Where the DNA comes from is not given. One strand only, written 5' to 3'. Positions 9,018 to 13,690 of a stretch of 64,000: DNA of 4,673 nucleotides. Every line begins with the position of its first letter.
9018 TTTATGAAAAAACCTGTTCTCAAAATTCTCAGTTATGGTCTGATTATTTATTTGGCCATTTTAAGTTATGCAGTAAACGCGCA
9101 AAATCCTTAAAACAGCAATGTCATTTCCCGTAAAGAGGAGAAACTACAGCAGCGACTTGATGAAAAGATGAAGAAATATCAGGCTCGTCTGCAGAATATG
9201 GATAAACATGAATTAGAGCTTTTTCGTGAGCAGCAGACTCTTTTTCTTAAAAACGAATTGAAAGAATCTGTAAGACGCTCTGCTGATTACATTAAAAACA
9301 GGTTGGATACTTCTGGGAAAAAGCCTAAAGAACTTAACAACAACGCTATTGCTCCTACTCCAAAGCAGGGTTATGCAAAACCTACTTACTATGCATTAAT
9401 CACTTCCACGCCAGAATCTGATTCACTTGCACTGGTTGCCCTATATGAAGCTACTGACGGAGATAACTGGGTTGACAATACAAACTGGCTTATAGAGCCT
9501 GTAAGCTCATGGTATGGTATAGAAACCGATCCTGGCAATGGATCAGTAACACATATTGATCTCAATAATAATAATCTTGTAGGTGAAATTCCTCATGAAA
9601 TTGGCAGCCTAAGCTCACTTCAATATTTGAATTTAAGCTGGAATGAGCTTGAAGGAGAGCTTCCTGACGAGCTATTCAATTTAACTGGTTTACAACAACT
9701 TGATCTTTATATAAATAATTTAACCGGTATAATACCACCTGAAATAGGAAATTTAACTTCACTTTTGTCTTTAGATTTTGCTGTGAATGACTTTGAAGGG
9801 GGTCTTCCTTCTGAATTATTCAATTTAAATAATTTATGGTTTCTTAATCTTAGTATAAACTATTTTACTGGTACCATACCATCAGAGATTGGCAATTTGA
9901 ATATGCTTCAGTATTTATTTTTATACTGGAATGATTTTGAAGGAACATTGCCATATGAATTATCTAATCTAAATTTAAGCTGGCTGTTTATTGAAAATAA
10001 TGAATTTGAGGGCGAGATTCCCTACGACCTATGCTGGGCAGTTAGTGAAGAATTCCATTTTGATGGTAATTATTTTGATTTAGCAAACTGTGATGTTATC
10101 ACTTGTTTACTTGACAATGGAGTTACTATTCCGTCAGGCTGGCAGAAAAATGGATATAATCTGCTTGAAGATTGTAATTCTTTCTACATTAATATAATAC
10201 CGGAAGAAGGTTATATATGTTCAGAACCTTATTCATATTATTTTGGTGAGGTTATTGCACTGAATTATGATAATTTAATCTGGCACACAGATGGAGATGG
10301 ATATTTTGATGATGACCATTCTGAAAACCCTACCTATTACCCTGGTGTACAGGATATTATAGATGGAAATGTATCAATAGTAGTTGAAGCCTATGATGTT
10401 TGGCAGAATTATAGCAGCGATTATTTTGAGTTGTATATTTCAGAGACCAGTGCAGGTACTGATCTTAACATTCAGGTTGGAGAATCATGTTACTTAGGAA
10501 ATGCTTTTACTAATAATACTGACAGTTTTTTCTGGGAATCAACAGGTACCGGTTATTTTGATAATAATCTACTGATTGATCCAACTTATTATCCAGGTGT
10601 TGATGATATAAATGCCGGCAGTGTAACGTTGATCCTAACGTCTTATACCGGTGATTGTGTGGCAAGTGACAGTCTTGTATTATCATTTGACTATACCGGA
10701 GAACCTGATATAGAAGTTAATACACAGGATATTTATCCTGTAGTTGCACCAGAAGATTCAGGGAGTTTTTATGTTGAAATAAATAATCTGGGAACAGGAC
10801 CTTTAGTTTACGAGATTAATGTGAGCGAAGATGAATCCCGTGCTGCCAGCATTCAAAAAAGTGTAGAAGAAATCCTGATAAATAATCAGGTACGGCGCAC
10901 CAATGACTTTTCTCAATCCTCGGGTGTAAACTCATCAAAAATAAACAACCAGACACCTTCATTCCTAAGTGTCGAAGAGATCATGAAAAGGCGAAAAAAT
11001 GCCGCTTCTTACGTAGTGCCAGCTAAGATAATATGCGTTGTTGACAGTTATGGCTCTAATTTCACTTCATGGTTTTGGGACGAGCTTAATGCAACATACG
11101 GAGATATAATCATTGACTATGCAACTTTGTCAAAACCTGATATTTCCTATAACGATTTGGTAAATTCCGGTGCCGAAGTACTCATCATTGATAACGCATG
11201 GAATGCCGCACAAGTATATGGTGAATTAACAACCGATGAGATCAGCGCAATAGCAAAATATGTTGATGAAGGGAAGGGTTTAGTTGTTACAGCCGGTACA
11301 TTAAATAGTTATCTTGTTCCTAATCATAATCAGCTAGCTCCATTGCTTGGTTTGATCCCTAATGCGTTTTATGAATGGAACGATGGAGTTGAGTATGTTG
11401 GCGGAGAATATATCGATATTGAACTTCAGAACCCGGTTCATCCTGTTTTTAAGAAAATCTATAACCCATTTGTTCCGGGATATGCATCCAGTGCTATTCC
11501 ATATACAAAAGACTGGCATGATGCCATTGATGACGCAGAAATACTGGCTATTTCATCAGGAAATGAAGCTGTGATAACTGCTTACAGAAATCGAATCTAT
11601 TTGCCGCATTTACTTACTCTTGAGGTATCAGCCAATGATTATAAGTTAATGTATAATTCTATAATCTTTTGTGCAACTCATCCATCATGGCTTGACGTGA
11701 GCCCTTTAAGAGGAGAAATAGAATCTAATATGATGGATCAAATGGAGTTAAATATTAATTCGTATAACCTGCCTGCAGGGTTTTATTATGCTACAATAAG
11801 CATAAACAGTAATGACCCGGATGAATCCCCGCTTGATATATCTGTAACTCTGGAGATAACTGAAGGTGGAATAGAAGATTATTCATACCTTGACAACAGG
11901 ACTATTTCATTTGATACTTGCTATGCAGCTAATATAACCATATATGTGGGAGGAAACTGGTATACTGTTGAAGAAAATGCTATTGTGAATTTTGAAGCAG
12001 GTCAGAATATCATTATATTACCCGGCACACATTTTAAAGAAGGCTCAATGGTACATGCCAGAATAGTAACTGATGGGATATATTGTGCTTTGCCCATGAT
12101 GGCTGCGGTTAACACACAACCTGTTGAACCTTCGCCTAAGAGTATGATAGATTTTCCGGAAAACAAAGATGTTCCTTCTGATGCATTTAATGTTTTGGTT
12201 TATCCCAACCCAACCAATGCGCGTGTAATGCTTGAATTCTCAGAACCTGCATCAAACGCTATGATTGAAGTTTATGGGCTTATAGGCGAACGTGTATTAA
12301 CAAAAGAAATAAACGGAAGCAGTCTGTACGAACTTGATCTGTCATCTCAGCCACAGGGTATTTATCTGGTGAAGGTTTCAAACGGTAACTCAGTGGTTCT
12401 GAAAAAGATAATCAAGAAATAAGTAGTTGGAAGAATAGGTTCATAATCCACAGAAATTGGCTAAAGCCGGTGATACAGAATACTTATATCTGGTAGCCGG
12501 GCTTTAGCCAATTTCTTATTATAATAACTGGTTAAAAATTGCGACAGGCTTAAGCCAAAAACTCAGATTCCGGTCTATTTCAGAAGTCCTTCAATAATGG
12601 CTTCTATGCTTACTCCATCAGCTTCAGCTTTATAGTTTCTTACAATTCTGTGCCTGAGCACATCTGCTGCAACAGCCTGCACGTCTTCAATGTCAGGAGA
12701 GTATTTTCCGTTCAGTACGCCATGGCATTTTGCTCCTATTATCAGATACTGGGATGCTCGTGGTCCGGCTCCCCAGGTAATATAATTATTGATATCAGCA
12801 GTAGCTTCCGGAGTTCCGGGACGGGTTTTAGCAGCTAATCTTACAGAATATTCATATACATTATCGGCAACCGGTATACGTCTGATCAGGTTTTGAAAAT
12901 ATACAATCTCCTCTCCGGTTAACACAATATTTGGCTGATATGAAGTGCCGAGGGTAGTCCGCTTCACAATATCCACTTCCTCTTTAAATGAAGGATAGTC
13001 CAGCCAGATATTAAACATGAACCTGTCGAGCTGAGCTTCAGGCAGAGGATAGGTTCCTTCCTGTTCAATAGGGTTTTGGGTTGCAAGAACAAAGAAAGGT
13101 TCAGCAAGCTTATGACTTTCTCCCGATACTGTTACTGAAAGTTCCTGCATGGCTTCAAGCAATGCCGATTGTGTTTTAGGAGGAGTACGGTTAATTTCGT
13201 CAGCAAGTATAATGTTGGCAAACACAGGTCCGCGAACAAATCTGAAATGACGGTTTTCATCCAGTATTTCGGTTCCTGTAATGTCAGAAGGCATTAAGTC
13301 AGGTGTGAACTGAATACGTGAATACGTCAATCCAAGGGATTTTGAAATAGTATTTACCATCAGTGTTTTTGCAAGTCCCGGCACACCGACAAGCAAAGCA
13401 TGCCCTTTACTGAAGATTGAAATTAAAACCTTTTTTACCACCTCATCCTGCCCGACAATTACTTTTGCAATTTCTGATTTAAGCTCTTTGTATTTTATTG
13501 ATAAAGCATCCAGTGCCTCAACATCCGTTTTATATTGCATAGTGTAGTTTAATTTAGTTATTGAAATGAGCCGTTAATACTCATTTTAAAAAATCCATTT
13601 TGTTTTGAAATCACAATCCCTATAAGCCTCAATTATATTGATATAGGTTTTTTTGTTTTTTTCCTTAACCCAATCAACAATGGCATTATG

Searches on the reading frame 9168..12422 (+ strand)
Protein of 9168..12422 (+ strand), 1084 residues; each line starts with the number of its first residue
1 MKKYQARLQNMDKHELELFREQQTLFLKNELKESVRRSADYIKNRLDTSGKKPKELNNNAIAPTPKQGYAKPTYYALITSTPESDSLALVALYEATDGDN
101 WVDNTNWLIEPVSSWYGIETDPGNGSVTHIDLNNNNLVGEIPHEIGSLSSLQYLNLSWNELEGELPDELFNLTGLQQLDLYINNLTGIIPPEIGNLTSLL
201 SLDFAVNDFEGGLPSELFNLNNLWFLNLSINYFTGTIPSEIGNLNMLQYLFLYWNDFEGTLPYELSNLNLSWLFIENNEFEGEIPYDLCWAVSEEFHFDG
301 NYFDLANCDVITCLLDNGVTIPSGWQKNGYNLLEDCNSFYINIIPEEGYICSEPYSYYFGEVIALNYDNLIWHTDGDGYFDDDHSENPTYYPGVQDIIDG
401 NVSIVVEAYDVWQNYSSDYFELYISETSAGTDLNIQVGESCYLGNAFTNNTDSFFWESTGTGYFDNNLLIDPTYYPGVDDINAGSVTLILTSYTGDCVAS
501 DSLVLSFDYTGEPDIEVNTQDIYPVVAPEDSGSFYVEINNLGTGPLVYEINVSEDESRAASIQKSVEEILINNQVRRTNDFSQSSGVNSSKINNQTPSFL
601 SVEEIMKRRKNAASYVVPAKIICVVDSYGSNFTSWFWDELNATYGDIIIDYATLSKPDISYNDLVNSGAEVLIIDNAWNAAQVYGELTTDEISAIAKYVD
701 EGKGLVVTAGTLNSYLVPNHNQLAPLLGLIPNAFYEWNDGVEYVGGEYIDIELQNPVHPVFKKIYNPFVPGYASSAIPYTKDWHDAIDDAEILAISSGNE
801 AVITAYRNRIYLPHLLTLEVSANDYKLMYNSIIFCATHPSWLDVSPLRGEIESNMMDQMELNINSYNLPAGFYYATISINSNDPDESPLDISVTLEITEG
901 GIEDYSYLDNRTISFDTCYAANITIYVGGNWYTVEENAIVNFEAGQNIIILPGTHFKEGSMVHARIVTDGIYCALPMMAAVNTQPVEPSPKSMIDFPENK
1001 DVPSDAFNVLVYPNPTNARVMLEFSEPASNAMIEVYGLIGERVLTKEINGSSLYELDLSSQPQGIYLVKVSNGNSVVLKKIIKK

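Call 15: search_protein_families(library=pfam, proteins=[window:9168-12422:+])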
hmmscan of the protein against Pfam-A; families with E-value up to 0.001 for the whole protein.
window:9168-12422:+ (1084 aa): 5 families
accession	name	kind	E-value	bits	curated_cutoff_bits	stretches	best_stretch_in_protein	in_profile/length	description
PF18962.6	Por_Secre_tail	-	5.1e-15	56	27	1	1011-1082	1-74/75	Secretion system C-terminal sorting domain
PF00560.39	LRR_1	-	8.7e-15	52.1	20.6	0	150-172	1-23/23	Leucine Rich Repeat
PF23598.1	LRR_14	-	4.5e-13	49.1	40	1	137-229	58-147/353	Leucine-rich repeat region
PF13855.12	LRR_8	-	1e-09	38.4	27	1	124-161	24-61/61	Leucine rich repeat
PF12799.13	LRR_4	-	0.00013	22.6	27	0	127-157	3-31/44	Leucine Rich repeats (2 copies)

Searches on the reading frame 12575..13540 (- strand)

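Call 15: search_protein_families(library=pfam, proteins=[window:12575-13540:-])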
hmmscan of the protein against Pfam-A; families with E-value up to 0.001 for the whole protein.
window:12575-13540:- (321 aa): 7 families
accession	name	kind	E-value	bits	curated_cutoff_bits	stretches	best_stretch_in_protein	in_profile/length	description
PF07726.17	AAA_3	-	5.5e-63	211.1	27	1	47-176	1-131/131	ATPase family associated with various cellular activities (AAA)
PF07728.20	AAA_5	-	3.5e-12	46.9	22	1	48-174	2-139/139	AAA domain (dynein-related subfamily)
PF17863.7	AAA_lid_2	-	1.2e-11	44.6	22.7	1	251-317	6-72/74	AAA lid domain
PF20030.5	bpMoxR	-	1.4e-08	34.5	27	1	18-181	4-167/205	MoxR domain in the MoxR-vWA-beta-propeller ternary systems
PF00004.35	AAA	-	8.3e-06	26.7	21.2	1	49-176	2-125/131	ATPase family associated with various cellular activities (AAA)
PF00493.29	MCM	-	4.5e-05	23.1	23.3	1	18-159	30-175/224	MCM P-loop domain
PF05496.18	RuvB_N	-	0.00054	20.2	27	0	45-138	33-115/159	Holliday junction DNA helicase RuvB P-loop domain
